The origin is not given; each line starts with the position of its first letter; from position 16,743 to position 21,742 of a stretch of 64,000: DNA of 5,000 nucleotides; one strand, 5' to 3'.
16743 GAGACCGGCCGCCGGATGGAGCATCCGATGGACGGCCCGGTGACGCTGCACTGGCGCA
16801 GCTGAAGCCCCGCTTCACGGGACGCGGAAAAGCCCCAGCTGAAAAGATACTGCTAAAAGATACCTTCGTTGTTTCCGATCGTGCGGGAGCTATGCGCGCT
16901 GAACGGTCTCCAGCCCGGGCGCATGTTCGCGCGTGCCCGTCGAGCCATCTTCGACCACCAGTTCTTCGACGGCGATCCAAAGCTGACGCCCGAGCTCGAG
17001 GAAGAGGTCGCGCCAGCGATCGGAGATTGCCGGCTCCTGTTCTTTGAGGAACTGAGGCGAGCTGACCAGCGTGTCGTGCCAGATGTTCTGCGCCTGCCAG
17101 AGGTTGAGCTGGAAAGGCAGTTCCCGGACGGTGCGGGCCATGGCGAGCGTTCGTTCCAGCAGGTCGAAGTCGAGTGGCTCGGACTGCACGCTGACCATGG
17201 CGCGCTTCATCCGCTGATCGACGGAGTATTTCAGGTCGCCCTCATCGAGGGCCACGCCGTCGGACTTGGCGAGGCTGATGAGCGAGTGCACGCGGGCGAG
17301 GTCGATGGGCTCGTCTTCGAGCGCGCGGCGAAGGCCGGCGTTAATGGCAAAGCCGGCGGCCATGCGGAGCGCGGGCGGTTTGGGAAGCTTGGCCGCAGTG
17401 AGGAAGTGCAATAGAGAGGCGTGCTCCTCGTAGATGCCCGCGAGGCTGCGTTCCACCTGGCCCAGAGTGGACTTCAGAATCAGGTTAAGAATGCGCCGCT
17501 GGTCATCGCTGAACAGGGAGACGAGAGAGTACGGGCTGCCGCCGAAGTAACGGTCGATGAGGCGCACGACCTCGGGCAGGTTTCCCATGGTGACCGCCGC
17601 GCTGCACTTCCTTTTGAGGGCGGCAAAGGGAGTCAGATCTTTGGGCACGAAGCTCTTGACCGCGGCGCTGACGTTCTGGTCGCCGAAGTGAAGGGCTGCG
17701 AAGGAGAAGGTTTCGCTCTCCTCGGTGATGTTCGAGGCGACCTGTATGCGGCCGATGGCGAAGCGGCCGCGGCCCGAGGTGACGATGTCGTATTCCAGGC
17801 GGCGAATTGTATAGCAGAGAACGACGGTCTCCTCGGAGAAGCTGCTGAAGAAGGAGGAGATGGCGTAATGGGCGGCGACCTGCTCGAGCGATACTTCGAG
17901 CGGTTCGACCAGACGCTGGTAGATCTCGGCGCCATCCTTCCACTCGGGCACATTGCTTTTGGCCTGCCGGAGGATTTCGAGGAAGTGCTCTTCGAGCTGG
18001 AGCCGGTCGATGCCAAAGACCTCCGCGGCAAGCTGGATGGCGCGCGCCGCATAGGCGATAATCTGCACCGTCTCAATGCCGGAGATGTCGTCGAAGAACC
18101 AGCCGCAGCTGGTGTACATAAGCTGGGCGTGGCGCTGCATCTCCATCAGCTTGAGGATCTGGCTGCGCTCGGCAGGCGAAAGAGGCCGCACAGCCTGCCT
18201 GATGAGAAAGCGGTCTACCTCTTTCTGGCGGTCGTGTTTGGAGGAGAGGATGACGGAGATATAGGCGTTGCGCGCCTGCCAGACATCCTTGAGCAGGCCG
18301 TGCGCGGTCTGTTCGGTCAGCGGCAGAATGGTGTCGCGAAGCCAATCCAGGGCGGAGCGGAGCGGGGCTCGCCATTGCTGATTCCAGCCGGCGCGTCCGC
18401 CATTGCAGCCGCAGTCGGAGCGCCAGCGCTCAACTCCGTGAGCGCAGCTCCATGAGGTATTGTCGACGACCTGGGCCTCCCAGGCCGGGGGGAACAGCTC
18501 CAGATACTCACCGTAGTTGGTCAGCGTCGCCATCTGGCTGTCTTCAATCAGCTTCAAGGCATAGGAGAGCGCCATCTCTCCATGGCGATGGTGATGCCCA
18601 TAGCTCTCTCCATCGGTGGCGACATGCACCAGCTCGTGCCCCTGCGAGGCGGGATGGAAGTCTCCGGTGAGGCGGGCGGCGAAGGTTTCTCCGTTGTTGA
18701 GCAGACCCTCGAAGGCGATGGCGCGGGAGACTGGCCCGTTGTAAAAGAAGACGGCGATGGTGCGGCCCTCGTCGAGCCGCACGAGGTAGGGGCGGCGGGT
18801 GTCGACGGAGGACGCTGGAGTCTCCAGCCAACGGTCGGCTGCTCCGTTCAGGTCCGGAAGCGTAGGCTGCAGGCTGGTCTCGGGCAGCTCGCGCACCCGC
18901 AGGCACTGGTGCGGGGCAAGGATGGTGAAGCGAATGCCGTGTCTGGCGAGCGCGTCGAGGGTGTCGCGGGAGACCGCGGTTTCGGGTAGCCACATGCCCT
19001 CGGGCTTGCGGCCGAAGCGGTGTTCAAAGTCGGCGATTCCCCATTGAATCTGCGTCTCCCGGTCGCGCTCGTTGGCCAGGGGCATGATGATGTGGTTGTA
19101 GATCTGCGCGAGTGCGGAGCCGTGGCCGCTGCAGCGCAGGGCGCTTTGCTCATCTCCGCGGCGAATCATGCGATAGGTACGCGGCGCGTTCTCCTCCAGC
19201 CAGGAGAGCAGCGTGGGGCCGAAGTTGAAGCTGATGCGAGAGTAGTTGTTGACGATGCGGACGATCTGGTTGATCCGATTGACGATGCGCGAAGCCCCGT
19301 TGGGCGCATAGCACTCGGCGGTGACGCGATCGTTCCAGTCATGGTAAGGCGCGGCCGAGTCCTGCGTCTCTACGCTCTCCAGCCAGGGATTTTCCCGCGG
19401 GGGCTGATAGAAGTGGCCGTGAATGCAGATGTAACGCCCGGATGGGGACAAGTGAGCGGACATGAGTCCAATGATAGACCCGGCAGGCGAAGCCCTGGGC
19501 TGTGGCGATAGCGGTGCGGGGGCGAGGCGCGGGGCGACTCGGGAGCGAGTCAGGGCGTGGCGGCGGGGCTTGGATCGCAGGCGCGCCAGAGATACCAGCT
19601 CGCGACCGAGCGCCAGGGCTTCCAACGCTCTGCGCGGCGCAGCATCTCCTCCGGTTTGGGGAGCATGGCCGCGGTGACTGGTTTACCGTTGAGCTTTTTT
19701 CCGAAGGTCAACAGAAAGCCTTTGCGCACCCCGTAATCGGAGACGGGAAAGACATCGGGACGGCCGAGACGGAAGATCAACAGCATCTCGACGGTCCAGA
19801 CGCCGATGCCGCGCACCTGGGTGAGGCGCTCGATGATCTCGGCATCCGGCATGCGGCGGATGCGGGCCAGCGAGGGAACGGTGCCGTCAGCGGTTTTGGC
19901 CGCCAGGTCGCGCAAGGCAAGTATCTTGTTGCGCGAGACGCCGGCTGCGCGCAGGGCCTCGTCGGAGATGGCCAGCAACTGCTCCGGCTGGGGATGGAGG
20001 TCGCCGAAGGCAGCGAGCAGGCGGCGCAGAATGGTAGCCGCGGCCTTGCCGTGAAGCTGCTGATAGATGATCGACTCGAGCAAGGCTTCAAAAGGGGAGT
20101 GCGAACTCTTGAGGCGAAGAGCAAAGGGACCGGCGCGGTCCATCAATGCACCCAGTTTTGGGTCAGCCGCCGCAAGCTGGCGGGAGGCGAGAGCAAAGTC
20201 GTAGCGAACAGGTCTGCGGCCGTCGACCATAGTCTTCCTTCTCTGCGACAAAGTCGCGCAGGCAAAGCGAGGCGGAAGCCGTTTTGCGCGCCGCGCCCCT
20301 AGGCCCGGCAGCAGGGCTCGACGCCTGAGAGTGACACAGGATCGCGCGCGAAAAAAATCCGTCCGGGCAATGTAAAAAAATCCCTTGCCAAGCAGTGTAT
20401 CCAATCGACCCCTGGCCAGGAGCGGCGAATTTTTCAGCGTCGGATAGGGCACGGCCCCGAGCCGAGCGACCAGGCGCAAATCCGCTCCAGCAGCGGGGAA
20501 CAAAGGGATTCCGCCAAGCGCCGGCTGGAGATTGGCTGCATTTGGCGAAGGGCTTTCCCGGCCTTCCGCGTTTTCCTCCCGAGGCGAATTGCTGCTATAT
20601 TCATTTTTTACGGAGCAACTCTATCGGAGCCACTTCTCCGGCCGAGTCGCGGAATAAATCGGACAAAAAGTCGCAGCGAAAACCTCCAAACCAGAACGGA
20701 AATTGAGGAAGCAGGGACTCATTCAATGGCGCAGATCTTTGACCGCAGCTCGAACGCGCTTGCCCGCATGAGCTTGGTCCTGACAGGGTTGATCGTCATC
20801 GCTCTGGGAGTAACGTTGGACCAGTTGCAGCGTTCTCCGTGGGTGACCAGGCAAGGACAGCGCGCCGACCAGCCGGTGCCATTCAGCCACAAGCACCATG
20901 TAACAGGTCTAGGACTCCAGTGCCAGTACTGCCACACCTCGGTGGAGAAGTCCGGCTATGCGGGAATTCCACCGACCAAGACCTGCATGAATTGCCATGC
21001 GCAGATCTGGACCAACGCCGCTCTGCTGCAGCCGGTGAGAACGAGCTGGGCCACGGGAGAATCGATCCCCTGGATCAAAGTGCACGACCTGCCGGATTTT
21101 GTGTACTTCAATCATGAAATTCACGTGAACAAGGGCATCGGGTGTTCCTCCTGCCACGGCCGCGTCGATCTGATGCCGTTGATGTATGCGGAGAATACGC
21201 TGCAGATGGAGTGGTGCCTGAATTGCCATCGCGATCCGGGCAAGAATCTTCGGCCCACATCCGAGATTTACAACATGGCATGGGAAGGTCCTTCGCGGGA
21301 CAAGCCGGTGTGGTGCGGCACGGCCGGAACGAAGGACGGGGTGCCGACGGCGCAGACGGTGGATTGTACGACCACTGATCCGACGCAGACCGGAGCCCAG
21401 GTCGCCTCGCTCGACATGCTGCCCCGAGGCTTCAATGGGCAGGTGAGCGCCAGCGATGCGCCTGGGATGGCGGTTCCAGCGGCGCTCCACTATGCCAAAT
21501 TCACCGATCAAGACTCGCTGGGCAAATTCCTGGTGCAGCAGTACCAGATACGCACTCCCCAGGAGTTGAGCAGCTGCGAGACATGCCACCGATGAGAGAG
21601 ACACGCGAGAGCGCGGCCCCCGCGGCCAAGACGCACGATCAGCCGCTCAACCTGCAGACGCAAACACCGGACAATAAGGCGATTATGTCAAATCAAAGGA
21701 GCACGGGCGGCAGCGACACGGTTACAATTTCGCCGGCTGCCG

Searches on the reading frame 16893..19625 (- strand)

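Call 54: search_protein_families(library=pfam, proteins=[window:16893-19625:-], max_evalue=0.00001)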
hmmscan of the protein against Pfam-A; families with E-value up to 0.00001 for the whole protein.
window:16893-19625:- (911 aa): 2 families
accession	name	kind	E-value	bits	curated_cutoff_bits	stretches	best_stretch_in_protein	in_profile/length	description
PF12055.13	DUF3536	-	2.5e-108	362.2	25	1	414-705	1-284/284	Domain of unknown function (DUF3536)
PF03065.20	Glyco_hydro_57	-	3.7e-19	69.6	21.2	1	100-380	42-284/291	Glycosyl hydrolase family 57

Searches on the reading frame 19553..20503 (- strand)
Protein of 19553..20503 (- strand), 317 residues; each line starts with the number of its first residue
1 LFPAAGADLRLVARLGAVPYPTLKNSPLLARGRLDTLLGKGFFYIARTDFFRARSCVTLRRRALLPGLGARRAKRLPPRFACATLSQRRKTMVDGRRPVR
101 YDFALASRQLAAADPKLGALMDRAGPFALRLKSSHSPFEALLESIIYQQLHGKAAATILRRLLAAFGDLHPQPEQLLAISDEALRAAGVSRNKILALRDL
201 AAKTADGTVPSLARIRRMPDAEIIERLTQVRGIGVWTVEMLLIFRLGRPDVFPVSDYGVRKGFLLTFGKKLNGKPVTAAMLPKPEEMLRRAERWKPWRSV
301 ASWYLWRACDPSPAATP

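Call 54: search_protein_families(library=pfam, proteins=[window:19553-20503:-], max_evalue=0.00001)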
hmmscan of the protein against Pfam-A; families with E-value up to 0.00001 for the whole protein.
window:19553-20503:- (317 aa): 1 family
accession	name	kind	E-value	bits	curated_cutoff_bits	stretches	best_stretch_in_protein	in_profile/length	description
PF00730.31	HhH-GPD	-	9.1e-13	48.9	26.2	1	144-266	3-86/108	HhH-GPD superfamily base excision DNA repair protein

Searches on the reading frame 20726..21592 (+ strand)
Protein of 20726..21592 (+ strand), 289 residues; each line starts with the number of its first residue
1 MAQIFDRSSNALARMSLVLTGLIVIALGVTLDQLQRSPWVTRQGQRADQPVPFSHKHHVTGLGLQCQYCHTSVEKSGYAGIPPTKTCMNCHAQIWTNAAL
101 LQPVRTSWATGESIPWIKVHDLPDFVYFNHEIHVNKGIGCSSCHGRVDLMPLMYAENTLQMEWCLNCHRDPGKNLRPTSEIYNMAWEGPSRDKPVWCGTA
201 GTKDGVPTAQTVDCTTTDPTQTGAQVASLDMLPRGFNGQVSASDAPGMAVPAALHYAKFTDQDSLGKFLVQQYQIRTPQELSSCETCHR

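Call 24: search_protein_families(library=pfam, proteins=[window:20726-21592:+], max_evalue=0.001)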
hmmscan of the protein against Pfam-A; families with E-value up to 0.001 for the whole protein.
window:20726-21592:+ (289 aa): 4 families
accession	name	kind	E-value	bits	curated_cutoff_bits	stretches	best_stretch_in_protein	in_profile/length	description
PF14522.11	Cytochrome_C7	-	7.2e-13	48.6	24.8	2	126-173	1-53/67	Cytochrome c7 and related cytochrome c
PF02085.21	Cytochrom_CIII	-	1.1e-09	38.9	22.9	1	46-94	16-56/101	Class III cytochrome C family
PF14537.11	Cytochrom_c3_2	-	1.2e-09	38.9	25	1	132-173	1-38/79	Cytochrome c3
PF22113.1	Mtrc-MtrF_II-IV_dom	-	5.9e-05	23.1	30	0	139-288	8-163/176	Outer membrane cytochrome MtrC/MtrF-like, domains II/IV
